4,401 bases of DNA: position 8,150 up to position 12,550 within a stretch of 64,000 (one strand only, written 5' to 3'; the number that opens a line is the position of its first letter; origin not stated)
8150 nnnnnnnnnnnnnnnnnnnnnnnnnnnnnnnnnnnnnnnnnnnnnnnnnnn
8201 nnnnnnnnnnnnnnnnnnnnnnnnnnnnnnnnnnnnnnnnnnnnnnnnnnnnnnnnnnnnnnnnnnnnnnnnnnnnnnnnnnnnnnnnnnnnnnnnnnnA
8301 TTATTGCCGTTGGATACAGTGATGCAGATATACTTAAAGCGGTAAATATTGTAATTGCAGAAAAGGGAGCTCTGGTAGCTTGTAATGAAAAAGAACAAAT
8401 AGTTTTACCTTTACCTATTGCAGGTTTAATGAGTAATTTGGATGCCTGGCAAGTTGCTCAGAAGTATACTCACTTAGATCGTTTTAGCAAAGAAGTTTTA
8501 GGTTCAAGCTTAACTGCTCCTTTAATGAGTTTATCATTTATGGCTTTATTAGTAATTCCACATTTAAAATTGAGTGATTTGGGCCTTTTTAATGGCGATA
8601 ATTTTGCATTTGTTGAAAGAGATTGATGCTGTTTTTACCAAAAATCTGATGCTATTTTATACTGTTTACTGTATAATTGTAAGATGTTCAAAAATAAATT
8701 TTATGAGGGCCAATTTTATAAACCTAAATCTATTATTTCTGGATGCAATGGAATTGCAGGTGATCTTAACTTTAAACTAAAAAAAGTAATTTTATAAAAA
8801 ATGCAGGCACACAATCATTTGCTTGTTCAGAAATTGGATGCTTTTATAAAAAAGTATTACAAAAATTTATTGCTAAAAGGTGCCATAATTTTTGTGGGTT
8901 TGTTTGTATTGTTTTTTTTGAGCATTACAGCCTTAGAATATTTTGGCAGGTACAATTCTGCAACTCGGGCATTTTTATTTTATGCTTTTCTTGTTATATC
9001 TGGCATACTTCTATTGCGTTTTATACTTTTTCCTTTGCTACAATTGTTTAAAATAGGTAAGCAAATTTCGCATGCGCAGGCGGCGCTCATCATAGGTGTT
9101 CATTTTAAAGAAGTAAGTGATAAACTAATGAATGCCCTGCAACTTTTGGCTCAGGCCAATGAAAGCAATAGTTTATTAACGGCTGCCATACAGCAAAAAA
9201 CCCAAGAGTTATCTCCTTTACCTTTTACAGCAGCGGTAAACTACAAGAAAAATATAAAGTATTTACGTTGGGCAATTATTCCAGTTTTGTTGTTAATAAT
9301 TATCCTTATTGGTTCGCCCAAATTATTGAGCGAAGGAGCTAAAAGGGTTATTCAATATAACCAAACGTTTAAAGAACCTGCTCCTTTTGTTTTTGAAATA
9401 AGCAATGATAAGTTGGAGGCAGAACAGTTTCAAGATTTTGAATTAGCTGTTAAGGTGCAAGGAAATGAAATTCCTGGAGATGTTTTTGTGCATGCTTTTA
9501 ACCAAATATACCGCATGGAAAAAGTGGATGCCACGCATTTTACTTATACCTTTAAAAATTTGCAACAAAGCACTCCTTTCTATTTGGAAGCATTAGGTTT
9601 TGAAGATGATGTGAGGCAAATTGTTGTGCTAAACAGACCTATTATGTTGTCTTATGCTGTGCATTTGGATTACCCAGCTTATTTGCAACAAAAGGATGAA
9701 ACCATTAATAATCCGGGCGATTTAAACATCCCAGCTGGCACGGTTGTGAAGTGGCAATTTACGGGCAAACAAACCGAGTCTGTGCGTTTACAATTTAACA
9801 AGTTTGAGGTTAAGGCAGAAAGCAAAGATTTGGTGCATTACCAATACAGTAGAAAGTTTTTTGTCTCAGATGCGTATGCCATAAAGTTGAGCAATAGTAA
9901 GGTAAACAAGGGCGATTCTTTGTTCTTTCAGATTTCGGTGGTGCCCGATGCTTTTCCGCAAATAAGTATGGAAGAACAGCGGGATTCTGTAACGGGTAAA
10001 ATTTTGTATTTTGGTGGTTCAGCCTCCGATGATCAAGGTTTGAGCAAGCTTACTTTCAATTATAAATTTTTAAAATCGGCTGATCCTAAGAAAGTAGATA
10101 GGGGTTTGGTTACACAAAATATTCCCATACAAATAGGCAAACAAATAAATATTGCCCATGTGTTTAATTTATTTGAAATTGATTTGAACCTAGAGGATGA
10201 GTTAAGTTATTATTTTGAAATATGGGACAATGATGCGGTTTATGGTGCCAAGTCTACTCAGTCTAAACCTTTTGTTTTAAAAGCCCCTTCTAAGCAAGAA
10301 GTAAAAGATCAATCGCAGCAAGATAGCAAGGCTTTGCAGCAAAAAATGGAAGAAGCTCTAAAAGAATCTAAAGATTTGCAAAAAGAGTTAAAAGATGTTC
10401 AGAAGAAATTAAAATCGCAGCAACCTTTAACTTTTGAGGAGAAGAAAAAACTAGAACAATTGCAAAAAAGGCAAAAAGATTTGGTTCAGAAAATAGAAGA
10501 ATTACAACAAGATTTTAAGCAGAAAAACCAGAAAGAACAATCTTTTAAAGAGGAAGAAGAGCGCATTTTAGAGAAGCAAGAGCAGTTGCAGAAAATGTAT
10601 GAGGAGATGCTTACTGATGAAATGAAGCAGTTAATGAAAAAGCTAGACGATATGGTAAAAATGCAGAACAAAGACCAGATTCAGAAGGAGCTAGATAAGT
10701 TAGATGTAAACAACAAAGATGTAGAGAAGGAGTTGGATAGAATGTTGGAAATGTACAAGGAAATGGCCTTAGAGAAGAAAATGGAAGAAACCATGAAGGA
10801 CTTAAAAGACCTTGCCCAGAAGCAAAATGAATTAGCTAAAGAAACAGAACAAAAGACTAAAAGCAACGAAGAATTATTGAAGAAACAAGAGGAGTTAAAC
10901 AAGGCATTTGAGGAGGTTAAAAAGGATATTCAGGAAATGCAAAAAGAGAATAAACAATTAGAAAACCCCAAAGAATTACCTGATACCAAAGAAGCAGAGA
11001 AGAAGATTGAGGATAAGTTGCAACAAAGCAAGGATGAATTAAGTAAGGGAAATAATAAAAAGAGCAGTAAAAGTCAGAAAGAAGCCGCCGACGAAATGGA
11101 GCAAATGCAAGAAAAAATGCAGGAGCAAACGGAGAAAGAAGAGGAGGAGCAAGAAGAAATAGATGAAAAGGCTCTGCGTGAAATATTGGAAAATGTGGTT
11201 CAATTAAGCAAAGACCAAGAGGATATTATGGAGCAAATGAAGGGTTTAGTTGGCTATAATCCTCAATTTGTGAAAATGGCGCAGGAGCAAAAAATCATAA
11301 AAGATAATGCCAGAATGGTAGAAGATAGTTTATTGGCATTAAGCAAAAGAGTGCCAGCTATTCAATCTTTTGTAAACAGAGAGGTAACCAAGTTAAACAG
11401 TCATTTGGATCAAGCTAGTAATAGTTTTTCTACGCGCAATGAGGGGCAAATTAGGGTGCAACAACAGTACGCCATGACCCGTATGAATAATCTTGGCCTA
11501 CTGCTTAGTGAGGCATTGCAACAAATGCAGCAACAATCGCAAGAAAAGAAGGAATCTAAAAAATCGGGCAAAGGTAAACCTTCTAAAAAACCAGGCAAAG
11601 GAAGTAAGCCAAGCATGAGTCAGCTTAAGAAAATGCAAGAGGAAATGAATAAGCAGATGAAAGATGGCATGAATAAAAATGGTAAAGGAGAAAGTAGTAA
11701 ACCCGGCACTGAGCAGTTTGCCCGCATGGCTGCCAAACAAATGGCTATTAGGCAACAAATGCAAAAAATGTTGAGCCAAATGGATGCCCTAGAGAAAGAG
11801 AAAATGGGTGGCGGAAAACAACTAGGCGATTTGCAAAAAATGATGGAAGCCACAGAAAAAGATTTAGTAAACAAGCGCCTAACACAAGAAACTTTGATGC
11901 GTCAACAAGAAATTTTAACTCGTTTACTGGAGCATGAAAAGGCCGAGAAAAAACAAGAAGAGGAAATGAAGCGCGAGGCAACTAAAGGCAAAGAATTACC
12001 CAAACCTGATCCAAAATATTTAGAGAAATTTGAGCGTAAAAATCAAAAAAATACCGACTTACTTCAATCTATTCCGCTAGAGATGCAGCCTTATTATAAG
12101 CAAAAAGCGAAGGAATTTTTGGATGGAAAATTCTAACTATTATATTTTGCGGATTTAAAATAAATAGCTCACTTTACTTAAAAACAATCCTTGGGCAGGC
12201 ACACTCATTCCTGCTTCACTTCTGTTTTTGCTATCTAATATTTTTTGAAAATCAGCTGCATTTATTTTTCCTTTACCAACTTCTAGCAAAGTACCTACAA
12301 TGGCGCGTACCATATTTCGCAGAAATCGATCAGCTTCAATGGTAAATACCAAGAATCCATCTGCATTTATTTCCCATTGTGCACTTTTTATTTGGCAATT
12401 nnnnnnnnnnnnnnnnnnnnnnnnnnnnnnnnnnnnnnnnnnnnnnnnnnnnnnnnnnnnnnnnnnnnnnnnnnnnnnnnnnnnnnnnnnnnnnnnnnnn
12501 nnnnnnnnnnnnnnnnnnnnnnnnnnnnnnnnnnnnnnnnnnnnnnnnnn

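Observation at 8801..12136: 1111-aa membrane-anchored protein with a ~500-residue charged K/E/Q coiled coil and no recognisable enzymatic motif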

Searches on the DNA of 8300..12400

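Call 111: search_rna_families(source=window, start=8300, end=12400, threshold=evalue, max_evalue=1)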
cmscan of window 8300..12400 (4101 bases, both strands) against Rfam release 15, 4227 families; matches with E-value up to 1: 0.
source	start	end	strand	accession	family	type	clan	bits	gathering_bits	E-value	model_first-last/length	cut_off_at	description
